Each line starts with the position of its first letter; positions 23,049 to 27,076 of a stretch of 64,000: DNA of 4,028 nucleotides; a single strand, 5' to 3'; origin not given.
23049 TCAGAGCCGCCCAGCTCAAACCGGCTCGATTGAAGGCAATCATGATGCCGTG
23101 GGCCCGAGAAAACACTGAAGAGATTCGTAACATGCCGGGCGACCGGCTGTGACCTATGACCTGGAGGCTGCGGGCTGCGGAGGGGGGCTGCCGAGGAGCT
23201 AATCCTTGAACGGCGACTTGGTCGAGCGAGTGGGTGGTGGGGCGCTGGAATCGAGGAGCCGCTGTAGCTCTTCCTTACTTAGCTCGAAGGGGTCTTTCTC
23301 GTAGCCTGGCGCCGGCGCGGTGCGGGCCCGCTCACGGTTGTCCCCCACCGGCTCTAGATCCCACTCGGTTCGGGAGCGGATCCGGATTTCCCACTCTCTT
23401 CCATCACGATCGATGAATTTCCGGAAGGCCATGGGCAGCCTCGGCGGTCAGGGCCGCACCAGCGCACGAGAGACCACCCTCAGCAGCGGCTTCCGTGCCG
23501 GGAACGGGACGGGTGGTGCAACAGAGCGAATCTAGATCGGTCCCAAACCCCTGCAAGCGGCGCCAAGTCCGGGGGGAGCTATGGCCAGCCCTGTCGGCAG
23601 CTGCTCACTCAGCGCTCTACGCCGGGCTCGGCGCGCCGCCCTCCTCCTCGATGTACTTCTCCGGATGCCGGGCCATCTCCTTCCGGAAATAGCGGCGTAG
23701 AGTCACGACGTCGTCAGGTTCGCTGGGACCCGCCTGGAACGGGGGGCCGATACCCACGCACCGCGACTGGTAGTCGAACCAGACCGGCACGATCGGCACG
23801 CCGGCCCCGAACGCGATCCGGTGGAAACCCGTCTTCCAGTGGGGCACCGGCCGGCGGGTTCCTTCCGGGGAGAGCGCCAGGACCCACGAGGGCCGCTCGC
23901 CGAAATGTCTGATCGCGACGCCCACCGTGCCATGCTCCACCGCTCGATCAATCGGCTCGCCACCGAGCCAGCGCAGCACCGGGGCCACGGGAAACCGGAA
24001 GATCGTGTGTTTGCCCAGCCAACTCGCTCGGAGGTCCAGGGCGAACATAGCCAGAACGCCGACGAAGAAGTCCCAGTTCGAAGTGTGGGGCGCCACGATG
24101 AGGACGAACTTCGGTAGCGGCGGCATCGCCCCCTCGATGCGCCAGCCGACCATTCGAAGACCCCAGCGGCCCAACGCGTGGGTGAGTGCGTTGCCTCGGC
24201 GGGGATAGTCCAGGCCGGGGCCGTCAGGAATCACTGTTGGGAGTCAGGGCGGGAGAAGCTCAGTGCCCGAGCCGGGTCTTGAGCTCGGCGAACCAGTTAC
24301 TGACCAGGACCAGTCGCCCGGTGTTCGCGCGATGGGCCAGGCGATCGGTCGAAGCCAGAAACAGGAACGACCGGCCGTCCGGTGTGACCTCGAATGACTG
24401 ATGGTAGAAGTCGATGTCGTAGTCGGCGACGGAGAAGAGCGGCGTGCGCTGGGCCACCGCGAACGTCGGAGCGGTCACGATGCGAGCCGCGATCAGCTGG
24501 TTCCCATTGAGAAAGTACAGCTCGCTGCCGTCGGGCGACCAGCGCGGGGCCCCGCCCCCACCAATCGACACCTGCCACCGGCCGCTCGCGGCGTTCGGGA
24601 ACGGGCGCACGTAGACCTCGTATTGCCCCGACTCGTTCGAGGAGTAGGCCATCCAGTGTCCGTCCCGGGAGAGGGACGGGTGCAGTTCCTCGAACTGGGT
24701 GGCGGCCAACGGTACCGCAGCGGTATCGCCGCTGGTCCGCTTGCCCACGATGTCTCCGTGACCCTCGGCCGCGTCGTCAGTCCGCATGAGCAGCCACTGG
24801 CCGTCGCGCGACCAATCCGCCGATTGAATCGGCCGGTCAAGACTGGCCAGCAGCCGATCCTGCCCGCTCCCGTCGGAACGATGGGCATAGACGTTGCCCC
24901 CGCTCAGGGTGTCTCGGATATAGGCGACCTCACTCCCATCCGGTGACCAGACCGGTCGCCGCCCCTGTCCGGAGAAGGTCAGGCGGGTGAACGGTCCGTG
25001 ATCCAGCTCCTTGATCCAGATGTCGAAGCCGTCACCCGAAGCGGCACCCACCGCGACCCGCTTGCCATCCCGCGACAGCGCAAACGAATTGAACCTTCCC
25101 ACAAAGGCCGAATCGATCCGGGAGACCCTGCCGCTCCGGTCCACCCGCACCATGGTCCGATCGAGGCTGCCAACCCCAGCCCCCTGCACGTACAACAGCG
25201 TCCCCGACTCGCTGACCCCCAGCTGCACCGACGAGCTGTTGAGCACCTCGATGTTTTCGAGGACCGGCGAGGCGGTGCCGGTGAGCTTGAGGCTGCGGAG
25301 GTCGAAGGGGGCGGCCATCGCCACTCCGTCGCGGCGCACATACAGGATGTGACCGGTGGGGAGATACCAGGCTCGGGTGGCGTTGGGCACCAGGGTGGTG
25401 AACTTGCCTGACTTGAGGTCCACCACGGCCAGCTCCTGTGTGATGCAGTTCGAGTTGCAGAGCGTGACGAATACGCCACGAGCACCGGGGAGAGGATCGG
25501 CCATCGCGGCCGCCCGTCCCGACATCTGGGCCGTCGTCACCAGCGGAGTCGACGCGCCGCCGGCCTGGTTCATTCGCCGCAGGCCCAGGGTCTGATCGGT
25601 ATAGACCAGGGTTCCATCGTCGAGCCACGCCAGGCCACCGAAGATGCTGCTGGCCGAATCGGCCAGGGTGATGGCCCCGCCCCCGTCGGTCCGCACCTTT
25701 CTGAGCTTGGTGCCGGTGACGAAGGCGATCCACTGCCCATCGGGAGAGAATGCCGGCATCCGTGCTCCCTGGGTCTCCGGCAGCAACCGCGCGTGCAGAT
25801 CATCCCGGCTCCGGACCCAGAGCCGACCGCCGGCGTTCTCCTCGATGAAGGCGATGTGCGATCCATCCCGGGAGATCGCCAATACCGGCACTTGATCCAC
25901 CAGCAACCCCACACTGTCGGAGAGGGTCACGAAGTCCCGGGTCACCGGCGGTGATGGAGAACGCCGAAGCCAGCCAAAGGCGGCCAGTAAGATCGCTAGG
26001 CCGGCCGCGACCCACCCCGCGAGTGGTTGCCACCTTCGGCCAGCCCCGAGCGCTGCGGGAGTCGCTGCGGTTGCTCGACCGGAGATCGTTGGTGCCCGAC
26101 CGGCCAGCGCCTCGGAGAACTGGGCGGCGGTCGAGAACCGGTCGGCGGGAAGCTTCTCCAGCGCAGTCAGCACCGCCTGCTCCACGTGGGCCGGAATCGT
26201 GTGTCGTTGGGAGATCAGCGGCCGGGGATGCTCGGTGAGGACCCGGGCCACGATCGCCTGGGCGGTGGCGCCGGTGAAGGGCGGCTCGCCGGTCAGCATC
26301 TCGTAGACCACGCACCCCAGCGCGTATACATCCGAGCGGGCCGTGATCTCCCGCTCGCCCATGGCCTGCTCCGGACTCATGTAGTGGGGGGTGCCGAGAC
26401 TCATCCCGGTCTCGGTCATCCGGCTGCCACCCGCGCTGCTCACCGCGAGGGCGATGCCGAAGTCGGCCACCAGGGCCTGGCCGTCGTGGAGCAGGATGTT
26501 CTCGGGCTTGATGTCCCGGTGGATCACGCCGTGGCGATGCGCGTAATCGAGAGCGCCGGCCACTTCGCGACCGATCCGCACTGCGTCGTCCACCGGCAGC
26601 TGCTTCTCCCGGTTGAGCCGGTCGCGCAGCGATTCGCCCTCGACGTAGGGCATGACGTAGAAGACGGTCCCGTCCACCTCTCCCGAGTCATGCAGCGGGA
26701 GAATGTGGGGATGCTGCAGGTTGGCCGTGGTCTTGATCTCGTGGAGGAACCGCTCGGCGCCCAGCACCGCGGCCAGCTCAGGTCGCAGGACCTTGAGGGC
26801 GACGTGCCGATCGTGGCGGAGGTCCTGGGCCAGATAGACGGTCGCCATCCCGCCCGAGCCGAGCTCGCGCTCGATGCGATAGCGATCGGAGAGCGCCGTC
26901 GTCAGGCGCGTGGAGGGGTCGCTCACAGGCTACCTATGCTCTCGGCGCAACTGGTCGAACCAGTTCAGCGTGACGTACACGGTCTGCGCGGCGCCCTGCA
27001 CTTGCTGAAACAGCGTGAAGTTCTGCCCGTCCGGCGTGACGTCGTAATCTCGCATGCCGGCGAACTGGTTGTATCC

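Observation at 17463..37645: Co-directional array of six Hanks-type Ser/Thr kinases with two sensor architectures and an embedded PP2C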

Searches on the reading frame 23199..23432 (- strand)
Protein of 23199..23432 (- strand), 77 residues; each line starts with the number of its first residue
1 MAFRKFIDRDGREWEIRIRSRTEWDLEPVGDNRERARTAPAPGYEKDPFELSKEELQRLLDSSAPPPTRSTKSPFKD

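Call 52: search_protein_families(library=pfam, proteins=[window:23199-23432:-], max_evalue=0.001)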
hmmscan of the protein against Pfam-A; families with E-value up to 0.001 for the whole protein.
window:23199-23432:- (77 aa): 0 families

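Call 73: search_protein_families(library=padloc, proteins=[window:23199-23432:-], max_evalue=0.001)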
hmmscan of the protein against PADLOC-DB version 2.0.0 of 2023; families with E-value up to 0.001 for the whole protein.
window:23199-23432:- (77 aa): 0 families

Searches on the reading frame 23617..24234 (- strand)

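Call 4: search_protein_families(library=pfam, proteins=[window:23617-24234:-], max_evalue=0.01)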
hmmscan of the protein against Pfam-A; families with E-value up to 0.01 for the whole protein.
window:23617-24234:- (205 aa): 1 family
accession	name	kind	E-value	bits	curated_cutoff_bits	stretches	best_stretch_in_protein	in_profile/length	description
PF01553.26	Acyltransferase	-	3.4e-09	37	23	1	44-153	16-131/132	Acyltransferase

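Call 73: search_protein_families(library=padloc, proteins=[window:23617-24234:-], max_evalue=0.001)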
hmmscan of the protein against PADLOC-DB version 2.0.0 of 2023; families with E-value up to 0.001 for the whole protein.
window:23617-24234:- (205 aa): 0 families

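Call 74: search_protein_families(library=ncbifam, proteins=[window:23617-24234:-], max_evalue=0.00001)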
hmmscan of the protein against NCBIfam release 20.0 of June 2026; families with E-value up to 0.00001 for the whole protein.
window:23617-24234:- (205 aa): 2 families
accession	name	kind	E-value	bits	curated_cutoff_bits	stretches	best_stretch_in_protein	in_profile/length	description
TIGR00530.1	AGP_acyltrn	subfamily_domain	5.4e-09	35.9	102.95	1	42-152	16-128/130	1-acylglycerol-3-phosphate O-acyltransferase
NF011593.0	PRK15018.1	equivalog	2.2e-07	30.9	501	1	45-157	68-183/245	1-acylglycerol-3-phosphate O-acyltransferase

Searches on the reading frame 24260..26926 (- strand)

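Call 4: search_protein_families(library=pfam, proteins=[window:24260-26926:-], max_evalue=0.01)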
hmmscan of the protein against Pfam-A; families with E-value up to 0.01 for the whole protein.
window:24260-26926:- (888 aa): 7 families
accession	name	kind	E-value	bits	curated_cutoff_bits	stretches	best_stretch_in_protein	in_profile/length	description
PF00069.31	Pkinase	-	1.2e-50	172.8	31.7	1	16-266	1-254/263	Protein kinase domain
PF07714.23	PK_Tyr_Ser-Thr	-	2.9e-35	122.2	23.1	1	18-265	3-250/258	Protein tyrosine and serine/threonine kinase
PF07676.18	PD40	-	9.1e-19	67.3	20.9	2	385-403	7-26/38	WD40-like Beta Propeller Repeat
PF01636.29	APH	-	1.3e-05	25.5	23.2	1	21-126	4-104/239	Phosphotransferase enzyme family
PF00930.27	DPPIV_N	-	2e-05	23.9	22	0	368-433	24-91/354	Dipeptidyl peptidase IV (DPP IV) N-terminal region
PF10647.15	Gmad1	-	2.2e-05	24.9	20.5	0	656-747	26-111/251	Lipoprotein LpqB beta-propeller domain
PF03109.22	ABC1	-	2.6e-05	23.9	22.9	0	58-165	118-220/244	ABC1 atypical kinase-like domain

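Call 73: search_protein_families(library=padloc, proteins=[window:24260-26926:-], max_evalue=0.001)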
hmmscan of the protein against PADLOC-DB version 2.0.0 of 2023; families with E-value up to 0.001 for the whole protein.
window:24260-26926:- (888 aa): 35 families (the best 25 are shown)
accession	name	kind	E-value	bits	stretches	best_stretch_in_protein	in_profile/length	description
PDLC04061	PD-T4-6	-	6.6e-96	320.8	1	6-285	8-291/510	-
PDLC04042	PD-T4-6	-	2.9e-92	307.4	1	11-277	6-272/292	-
PDLC04053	PD-T4-6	-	5.9e-88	293.3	1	14-276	9-270/311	-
PDLC04043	PD-T4-6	-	1.6e-82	276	1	9-276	10-276/452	-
PDLC04052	PD-T4-6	-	1.1e-79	266.9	1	10-288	5-291/496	-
PDLC04039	PD-T4-6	-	1.4e-79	266.3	1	2-274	2-272/458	-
PDLC04060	PD-T4-6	-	5.6e-79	264.3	1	10-274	4-266/486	-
PDLC04054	PD-T4-6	-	1.7e-77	259.2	1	13-302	9-295/347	-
PDLC04047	PD-T4-6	-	2.5e-75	251.6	1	11-275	7-270/327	-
PDLC04138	mad6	-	8.7e-73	244.3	1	10-268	47-304/659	mads_6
PDLC04040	PD-T4-6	-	1.1e-69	233.6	1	22-280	2-272/547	-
PDLC04041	PD-T4-6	-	1.5e-69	233.4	1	9-292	23-307/443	-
PDLC04057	PD-T4-6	-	1.9e-68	229.5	1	9-274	3-267/443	-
PDLC04048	PD-T4-6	-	2.3e-68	229.2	1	12-274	8-269/354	-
PDLC01088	C3a189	-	2.7e-52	176.4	1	19-315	2-283/840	kinase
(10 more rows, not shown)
